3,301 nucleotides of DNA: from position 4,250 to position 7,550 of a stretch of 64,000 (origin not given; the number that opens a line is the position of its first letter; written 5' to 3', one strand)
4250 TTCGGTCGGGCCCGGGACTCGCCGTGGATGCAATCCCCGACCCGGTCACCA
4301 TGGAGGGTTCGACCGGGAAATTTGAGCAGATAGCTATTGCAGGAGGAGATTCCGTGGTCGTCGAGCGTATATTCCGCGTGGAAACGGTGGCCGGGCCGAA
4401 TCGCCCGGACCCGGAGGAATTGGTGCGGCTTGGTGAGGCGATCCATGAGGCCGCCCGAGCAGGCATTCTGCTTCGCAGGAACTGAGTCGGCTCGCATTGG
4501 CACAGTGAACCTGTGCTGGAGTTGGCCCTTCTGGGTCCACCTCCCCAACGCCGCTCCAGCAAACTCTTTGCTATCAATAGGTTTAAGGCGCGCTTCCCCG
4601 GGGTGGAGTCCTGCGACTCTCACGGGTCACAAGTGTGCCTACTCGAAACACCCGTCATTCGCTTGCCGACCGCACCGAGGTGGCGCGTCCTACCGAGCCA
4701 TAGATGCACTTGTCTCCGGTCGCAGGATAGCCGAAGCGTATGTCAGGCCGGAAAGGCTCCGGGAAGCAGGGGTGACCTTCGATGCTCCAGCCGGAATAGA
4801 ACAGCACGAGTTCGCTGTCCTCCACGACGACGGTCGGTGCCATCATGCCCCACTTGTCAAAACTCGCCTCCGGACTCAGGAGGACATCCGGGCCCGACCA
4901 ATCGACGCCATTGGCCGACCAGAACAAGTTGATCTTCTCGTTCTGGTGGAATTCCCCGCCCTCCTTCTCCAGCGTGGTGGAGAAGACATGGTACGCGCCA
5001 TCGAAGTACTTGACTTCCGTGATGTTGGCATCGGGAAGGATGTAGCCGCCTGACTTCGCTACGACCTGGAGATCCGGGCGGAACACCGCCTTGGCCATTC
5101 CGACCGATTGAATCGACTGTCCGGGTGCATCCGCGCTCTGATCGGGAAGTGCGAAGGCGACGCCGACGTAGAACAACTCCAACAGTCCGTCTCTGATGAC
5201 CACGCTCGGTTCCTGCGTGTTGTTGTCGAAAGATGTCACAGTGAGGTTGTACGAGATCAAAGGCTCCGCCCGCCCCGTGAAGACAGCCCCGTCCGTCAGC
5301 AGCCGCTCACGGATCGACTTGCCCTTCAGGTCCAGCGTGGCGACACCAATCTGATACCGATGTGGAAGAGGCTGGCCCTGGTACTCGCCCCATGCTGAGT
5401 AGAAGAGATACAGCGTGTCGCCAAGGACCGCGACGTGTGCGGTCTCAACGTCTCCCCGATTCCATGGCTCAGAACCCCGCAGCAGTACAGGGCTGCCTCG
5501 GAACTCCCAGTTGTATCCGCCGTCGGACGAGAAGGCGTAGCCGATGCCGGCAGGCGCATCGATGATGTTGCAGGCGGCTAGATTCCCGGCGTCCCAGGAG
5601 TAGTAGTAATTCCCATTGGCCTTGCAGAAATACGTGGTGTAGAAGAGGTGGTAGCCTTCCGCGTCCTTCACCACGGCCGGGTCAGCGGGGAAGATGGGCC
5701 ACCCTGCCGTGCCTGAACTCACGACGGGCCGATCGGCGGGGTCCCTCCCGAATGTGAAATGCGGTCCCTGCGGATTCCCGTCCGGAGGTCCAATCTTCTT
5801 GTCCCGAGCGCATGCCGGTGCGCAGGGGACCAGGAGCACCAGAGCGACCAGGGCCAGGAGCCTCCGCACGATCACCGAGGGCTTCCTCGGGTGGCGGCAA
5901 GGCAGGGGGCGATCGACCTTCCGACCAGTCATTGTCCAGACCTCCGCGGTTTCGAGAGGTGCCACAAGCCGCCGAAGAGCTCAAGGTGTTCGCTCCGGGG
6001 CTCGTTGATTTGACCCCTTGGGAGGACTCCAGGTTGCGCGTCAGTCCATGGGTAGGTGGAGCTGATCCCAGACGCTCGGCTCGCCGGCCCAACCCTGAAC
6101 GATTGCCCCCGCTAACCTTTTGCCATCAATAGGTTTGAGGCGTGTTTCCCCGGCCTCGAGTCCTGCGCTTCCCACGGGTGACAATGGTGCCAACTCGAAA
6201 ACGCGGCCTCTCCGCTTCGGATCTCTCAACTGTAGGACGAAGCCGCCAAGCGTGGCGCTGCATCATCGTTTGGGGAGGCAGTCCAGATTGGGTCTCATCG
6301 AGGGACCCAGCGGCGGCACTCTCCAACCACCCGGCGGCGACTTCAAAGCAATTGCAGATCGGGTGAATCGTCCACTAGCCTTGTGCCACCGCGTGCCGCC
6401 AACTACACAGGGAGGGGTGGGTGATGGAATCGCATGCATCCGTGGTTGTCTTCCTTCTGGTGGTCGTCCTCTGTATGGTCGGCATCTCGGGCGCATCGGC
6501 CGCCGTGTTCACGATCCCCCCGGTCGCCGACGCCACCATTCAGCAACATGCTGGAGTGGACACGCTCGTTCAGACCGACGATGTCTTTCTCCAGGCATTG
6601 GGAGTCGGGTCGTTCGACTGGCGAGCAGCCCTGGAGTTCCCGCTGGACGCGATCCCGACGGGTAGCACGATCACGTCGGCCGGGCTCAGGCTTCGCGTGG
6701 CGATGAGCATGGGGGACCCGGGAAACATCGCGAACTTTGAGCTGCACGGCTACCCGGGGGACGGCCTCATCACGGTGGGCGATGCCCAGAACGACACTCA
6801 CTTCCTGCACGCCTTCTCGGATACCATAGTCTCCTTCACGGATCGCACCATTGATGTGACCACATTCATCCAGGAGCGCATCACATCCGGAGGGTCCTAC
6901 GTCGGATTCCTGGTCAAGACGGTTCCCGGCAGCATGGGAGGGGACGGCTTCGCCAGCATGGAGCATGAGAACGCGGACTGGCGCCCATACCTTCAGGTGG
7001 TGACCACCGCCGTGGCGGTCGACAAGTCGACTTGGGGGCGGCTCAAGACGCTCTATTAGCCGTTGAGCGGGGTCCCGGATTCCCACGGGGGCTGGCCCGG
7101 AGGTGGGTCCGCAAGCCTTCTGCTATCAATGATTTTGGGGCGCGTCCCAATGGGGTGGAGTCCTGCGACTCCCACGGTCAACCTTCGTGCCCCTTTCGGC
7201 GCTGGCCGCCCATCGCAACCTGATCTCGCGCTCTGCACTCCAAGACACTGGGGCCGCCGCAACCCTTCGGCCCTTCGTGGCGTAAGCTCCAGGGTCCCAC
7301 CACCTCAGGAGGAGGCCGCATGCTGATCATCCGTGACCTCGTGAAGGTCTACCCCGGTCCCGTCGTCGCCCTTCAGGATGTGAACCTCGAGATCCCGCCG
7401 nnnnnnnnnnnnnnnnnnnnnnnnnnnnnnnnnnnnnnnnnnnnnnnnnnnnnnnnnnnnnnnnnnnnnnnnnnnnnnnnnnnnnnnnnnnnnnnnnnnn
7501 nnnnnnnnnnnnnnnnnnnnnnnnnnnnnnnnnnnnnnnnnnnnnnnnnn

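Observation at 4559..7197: Three direct copies of a conserved ~90-nt element delimit two secreted-protein genes like cassettes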

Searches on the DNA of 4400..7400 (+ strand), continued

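Call 56: search_with_rna_model(model_id=R1, sources=[L085, L086, L087, L088, L089, L090, L091, L092, L093], max_evalue=1, show_alignments=6)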
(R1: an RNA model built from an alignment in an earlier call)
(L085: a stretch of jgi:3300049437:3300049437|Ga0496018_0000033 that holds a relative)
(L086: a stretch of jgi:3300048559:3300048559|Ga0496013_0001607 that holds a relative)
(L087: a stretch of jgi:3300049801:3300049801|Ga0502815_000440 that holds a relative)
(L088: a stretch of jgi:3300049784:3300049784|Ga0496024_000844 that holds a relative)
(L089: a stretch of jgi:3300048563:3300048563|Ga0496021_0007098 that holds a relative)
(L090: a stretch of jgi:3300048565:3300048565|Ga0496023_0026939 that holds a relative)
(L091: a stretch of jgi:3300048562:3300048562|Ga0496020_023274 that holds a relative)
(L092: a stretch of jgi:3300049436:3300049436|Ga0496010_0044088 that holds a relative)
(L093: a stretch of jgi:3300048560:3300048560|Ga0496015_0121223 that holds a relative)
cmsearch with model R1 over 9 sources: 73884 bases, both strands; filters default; matches with E-value up to 1: 4.
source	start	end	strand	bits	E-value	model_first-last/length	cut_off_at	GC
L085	9787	9885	+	87.9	1.5e-21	1-100/100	no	0.59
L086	9787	9885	+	87.9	1.5e-21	1-100/100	no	0.59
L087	2214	2312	+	87.9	1.5e-21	1-100/100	no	0.59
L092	6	104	+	87.9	1.5e-21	1-100/100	no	0.59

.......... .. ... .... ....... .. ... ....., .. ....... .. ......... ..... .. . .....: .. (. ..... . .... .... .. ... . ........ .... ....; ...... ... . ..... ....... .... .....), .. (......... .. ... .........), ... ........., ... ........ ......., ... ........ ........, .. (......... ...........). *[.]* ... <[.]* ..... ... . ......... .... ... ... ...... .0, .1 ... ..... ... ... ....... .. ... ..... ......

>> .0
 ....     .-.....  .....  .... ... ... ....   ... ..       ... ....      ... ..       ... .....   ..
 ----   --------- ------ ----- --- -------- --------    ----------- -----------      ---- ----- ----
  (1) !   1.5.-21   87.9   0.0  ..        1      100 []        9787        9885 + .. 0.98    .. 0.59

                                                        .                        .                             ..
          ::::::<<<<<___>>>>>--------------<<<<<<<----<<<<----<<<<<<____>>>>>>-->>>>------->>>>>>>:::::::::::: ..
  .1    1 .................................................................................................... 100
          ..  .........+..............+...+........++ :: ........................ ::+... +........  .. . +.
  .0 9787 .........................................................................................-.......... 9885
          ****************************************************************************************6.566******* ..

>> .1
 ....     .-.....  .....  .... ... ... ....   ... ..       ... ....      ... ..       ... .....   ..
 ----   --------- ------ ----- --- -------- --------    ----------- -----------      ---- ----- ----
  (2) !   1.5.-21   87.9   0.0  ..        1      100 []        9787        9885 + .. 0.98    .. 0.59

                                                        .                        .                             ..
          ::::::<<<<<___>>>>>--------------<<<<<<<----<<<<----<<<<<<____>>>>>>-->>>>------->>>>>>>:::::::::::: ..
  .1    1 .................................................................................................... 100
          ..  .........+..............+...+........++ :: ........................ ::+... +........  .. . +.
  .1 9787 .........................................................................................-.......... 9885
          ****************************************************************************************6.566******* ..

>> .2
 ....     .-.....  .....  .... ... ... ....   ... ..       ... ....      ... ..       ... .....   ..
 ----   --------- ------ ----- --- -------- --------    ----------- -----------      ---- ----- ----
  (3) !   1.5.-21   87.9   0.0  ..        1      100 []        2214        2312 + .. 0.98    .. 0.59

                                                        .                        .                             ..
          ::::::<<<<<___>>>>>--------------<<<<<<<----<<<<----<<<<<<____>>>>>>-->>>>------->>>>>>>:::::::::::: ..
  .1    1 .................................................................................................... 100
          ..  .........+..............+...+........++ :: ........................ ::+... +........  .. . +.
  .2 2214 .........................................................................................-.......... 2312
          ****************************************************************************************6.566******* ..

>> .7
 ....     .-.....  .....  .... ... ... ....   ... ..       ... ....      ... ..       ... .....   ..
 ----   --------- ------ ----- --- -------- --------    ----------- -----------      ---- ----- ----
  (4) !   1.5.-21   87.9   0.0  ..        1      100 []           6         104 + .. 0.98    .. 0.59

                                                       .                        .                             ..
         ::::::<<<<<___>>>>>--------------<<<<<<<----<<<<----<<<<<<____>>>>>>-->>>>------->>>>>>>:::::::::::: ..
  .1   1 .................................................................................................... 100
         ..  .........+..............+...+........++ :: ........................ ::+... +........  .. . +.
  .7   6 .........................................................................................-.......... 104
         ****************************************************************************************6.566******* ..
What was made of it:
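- Closest known: Integron attC arrays / CALINs. Different: One copy is kept as a single ortholog upstream of a housekeeping-type operon in relatives (call 56).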
